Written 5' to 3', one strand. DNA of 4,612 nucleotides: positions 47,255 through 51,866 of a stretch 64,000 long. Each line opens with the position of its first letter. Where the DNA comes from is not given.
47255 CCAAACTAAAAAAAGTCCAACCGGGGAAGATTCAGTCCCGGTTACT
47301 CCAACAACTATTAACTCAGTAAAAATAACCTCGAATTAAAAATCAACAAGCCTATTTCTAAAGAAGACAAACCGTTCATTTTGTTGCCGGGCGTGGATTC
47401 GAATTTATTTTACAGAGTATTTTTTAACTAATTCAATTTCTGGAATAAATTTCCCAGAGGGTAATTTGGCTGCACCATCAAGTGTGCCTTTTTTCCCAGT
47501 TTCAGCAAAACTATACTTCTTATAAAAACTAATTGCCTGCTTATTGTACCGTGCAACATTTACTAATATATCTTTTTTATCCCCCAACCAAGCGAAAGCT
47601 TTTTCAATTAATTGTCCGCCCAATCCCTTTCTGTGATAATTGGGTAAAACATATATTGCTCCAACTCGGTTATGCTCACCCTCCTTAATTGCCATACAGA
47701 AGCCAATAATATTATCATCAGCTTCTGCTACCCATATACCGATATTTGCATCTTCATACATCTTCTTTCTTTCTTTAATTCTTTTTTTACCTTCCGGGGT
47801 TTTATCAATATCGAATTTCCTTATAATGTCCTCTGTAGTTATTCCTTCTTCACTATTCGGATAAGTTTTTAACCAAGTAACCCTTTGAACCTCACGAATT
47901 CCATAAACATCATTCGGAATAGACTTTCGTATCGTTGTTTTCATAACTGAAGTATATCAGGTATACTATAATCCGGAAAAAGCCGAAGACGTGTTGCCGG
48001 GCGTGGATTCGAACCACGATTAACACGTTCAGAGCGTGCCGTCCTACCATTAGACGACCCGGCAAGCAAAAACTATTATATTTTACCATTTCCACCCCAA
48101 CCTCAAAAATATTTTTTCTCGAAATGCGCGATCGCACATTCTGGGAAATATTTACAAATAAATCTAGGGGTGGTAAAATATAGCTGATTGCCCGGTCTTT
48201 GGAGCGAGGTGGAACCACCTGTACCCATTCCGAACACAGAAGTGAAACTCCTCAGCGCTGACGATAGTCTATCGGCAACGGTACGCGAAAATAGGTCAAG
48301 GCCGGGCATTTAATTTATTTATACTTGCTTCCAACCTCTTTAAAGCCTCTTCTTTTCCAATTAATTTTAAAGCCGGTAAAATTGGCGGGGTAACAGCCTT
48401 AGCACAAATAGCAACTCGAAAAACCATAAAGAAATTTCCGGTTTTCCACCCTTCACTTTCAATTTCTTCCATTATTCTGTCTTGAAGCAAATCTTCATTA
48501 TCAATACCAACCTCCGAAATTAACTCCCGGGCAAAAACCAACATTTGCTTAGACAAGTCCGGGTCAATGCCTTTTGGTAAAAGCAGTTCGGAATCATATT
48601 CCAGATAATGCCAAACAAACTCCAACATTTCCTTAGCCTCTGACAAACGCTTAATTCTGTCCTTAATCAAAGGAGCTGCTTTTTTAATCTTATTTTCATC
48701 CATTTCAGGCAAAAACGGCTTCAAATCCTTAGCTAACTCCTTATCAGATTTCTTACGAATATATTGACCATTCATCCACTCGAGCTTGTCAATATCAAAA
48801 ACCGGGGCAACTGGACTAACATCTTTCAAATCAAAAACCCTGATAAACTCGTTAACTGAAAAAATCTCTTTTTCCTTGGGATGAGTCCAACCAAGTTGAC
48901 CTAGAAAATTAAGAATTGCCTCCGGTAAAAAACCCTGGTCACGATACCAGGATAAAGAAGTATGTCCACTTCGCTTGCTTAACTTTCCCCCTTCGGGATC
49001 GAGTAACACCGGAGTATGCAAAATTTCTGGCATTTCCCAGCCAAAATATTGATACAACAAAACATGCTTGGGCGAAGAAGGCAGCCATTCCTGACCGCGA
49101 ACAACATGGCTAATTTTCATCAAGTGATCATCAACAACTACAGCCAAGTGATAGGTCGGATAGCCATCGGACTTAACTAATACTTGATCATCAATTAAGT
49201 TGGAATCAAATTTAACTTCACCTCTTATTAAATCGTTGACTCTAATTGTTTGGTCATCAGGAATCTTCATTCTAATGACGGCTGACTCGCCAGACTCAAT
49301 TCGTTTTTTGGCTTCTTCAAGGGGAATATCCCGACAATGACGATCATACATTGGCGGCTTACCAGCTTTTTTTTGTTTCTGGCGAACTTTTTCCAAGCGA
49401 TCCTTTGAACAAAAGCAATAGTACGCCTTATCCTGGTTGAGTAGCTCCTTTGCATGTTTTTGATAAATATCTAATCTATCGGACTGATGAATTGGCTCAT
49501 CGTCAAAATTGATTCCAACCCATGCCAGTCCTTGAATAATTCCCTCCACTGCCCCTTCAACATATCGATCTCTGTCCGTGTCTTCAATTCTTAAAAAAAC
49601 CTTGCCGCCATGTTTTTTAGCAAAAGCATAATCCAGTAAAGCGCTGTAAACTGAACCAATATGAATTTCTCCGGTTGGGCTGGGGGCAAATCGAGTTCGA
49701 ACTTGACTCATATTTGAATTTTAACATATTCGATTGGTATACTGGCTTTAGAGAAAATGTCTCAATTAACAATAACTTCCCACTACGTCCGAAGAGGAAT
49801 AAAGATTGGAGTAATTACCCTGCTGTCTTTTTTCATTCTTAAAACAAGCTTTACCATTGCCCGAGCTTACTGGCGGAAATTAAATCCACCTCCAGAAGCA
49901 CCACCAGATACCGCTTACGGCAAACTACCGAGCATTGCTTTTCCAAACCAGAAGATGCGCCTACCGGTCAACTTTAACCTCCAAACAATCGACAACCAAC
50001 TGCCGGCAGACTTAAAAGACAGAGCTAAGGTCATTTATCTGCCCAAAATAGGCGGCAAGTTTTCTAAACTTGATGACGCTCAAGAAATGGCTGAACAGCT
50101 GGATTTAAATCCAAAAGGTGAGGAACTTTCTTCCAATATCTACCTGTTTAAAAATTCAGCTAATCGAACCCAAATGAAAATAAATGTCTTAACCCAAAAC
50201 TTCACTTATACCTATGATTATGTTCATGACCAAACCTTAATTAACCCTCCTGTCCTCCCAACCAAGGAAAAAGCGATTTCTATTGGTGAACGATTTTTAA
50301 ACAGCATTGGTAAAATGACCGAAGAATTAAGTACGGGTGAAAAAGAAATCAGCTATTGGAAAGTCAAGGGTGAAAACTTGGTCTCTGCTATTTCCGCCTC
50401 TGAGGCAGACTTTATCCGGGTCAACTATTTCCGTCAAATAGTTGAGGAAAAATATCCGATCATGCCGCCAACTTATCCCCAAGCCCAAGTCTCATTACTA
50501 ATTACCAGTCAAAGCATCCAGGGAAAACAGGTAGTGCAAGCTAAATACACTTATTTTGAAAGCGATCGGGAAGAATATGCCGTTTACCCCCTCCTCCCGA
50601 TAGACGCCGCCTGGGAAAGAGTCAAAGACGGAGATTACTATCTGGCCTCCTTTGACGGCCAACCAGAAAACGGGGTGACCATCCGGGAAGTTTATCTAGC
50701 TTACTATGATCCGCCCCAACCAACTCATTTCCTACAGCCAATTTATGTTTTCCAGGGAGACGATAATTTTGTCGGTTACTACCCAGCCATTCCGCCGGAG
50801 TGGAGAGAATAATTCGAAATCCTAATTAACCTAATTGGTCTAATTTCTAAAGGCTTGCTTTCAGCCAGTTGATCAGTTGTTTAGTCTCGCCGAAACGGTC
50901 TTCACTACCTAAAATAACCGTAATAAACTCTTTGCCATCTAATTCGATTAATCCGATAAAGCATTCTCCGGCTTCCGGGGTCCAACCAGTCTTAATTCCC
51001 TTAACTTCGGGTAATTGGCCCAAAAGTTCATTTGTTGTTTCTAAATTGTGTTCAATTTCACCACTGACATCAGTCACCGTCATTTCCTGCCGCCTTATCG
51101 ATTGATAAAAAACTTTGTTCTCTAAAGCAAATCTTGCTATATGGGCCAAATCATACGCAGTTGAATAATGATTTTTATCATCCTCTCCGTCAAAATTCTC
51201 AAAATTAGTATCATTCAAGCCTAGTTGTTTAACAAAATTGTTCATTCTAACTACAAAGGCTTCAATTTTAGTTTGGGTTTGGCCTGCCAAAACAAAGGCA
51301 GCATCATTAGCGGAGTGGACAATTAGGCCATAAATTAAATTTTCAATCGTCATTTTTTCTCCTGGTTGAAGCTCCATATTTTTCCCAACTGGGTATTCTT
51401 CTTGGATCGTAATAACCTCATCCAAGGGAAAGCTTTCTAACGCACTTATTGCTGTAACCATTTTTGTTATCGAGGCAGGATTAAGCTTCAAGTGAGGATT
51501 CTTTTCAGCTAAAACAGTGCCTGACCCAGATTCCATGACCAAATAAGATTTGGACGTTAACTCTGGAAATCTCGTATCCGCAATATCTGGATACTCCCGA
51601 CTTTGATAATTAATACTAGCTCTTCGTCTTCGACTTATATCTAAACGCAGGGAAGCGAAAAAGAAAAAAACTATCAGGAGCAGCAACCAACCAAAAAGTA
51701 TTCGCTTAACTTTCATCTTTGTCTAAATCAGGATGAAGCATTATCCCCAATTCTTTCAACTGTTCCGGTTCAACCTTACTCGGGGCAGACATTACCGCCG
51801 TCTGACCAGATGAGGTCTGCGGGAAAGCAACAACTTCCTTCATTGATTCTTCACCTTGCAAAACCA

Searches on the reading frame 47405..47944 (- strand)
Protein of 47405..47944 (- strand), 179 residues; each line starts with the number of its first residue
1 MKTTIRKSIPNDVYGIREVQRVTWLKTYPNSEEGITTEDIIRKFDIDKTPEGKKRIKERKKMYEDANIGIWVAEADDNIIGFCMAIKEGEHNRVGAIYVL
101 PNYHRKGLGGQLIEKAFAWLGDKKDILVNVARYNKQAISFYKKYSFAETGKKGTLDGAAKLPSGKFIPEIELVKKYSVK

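Call 36: search_protein_families(library=pfam, proteins=[window:47405-47944:-], max_evalue=0.01)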
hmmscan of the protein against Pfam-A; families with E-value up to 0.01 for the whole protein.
window:47405-47944:- (179 aa): 6 families
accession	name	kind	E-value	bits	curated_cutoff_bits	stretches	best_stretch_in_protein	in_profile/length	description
PF00583.31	Acetyltransf_1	-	3.3e-16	60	20.7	1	58-146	23-116/116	Acetyltransferase (GNAT) family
PF13508.13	Acetyltransf_7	-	6.1e-16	59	27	1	69-147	4-83/84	Acetyltransferase (GNAT) domain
PF13673.13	Acetyltransf_10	-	2.7e-11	44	23.6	1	59-157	22-118/128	Acetyltransferase (GNAT) domain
PF08445.16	FR47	-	3.5e-06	27.4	22.1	1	93-148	23-79/86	FR47-like protein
PF01853.24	MOZ_SAS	-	0.0041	17.2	32.2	1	78-118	63-104/180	MOZ/SAS family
PF18014.7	Acetyltransf_18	-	0.0066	16.6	22.7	0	46-148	4-101/124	Acetyltransferase (GNAT) domain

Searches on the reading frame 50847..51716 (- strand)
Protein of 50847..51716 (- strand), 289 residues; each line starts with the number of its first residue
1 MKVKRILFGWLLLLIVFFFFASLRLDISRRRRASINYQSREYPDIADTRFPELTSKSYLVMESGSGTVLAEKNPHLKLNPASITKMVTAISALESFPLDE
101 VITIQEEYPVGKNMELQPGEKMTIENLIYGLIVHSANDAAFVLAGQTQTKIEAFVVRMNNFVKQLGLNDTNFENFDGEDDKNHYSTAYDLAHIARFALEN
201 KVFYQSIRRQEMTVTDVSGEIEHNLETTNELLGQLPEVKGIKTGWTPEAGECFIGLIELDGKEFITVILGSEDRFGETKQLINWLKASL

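Call 71: search_protein_families(library=pfam, proteins=[window:50847-51716:-], max_evalue=0.001)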
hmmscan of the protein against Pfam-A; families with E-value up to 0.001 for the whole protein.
window:50847-51716:- (289 aa): 2 families
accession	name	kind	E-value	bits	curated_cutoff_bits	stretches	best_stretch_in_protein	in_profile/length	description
PF00768.25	Peptidase_S11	-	9.2e-50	169.8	27.6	1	50-271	7-237/239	D-alanyl-D-alanine carboxypeptidase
PF13354.11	Beta-lactamase2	-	3.1e-06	27.1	22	1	66-193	10-142/214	Beta-lactamase enzyme family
